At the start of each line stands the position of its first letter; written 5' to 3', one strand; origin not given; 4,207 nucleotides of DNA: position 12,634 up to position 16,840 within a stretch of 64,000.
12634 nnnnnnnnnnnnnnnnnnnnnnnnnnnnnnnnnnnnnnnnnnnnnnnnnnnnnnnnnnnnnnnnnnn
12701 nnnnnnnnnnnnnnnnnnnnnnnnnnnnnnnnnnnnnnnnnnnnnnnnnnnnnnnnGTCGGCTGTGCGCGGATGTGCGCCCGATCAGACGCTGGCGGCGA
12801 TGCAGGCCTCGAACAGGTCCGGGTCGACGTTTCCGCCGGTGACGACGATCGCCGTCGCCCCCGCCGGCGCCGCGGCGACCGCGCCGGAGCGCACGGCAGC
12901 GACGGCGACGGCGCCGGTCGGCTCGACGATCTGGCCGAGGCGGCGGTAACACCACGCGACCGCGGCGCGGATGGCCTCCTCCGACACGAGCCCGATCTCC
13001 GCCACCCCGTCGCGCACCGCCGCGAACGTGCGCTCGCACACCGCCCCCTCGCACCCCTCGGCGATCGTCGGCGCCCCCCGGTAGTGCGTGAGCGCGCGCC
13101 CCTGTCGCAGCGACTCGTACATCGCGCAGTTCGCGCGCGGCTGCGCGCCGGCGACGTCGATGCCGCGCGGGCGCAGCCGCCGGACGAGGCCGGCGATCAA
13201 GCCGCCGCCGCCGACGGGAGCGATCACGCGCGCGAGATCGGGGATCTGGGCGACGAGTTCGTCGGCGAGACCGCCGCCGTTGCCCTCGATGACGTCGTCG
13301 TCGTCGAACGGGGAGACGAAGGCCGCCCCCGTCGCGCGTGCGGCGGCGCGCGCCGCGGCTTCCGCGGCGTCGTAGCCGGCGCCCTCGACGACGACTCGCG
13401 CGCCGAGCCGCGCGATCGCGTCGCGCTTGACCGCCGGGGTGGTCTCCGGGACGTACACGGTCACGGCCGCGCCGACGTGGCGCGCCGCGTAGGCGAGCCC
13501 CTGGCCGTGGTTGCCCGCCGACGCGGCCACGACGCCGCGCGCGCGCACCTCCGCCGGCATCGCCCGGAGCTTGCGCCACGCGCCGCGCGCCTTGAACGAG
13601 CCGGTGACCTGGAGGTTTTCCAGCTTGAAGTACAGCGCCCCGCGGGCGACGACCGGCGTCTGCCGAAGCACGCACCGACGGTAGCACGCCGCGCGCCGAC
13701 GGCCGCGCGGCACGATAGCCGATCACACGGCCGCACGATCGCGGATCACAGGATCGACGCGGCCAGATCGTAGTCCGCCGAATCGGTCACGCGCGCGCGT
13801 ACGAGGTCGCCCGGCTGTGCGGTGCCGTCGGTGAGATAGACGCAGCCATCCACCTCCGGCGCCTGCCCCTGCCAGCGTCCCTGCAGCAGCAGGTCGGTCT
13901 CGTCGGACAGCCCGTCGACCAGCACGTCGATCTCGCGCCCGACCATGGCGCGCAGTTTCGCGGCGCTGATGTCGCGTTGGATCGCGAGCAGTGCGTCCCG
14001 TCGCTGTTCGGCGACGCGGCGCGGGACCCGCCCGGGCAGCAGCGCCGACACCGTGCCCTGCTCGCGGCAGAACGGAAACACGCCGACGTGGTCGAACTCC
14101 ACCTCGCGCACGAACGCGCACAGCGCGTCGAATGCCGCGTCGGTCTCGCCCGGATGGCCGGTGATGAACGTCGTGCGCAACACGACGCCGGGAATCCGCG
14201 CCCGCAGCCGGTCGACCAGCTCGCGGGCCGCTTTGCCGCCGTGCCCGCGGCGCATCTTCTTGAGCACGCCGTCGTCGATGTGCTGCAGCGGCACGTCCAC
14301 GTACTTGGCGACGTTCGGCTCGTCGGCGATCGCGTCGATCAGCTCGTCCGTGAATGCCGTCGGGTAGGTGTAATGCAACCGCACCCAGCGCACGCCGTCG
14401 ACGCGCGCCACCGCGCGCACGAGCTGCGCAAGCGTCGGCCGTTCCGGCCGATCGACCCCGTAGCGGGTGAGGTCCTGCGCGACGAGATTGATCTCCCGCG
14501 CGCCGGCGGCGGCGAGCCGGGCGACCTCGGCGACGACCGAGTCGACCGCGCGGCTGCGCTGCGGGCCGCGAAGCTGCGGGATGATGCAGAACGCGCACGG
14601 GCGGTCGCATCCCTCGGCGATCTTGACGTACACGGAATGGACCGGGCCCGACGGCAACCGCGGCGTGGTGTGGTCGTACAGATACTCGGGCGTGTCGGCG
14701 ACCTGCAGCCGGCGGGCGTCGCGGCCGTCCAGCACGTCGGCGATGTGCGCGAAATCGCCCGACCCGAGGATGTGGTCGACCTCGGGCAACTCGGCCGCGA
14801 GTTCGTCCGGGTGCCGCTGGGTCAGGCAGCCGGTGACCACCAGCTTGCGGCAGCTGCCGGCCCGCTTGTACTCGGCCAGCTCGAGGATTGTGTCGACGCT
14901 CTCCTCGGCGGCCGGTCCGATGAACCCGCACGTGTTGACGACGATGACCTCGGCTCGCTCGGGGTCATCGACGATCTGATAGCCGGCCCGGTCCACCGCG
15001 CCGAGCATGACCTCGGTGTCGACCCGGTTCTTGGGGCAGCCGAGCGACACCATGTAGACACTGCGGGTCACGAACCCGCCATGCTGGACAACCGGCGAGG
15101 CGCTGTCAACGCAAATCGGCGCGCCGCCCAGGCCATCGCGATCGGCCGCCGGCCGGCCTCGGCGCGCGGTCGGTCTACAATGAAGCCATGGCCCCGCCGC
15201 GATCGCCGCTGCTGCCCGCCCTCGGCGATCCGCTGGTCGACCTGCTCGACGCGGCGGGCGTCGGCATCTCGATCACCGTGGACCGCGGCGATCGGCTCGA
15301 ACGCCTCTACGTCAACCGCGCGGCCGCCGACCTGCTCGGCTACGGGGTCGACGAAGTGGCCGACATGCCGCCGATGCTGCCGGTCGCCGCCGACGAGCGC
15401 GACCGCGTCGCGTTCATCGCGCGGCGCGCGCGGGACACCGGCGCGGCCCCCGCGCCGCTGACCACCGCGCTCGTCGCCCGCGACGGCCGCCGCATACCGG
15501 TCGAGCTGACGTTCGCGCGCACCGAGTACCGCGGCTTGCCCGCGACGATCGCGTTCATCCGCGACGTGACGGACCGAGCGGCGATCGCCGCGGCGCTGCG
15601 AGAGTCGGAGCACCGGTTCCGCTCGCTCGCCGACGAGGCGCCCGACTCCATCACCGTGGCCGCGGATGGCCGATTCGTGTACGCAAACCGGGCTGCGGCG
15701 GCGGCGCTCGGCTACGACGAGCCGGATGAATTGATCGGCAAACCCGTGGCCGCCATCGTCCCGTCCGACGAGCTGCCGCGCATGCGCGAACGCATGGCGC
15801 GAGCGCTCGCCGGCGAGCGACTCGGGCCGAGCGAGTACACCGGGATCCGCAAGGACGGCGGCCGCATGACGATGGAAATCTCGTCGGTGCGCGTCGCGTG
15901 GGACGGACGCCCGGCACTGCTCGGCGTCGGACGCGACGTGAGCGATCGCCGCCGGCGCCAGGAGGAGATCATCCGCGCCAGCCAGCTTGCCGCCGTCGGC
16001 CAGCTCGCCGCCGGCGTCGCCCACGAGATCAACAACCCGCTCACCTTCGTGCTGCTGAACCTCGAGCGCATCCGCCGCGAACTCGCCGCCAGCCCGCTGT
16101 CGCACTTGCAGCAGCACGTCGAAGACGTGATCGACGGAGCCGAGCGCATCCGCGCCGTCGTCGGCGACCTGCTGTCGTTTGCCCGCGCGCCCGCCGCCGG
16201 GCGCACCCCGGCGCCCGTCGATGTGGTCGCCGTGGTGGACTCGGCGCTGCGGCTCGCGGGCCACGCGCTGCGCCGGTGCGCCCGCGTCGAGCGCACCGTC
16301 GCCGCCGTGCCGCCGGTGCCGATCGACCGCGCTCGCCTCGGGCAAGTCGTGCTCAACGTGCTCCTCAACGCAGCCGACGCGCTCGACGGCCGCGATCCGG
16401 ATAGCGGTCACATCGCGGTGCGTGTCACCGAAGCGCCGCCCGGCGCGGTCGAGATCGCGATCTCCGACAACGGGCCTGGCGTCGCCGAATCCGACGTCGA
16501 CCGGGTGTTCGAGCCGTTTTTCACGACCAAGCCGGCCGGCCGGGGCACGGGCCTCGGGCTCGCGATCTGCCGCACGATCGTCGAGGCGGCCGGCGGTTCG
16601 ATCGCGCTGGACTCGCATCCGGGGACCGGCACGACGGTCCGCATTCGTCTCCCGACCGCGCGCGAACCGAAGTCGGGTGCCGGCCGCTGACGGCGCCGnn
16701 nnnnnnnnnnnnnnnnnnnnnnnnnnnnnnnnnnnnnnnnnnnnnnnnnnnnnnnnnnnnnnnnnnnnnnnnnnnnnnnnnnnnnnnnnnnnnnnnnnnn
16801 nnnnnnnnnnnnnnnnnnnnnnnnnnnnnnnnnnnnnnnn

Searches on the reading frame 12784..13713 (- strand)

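Call 82: search_protein_families(library=pfam, proteins=[window:12784-13713:-], max_evalue=0.00001)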
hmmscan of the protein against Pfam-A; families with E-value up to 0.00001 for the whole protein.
window:12784-13713:- (309 aa): 1 family
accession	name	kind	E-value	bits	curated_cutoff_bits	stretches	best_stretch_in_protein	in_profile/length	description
PF00291.31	PALP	-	5.8e-61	206.8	35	1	25-292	22-294/295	Pyridoxal-phosphate dependent enzyme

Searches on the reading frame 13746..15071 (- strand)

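Call 83: search_protein_families(library=pfam, proteins=[window:13746-15071:-], max_evalue=0.00001)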
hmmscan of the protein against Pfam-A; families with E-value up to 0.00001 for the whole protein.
window:13746-15071:- (441 aa): 3 families
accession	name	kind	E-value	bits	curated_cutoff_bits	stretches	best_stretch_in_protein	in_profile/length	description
PF00919.26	UPF0004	-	2.1e-27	95.5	27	1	5-103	2-98/98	Uncharacterized protein family UPF0004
PF04055.27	Radical_SAM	-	3.4e-21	76.6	29.5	1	150-320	2-165/166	Radical SAM superfamily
PF18693.7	TRAM_2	-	4.6e-17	62.4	27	1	377-440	1-62/63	TRAM domain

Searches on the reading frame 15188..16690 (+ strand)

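Call 83: search_protein_families(library=pfam, proteins=[window:15188-16690:+], max_evalue=0.00001)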
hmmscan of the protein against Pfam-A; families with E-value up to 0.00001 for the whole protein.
window:15188-16690:+ (500 aa): 7 families
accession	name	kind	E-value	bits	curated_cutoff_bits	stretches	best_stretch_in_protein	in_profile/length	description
PF02518.31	HATPase_c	-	1.2e-28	100.2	26.4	1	380-491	2-110/111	Histidine kinase-, DNA gyrase B-, and HSP90-like ATPase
PF13426.13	PAS_9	-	2.4e-20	73.1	27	2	152-253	1-103/103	PAS domain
PF08448.16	PAS_4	-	6.5e-16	59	23.1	1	150-256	3-110/110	PAS fold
PF00989.32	PAS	-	8.1e-16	58.5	22.6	1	143-251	2-113/113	PAS fold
PF13188.13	PAS_8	-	2.7e-14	52.9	21.8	1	143-195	2-55/65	PAS domain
PF00512.31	HisKA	-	2.8e-13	50.1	26.9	1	270-334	2-63/66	His Kinase A (phospho-acceptor) domain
PF08447.18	PAS_3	-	3.1e-07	31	25.6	0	164-243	2-83/89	PAS fold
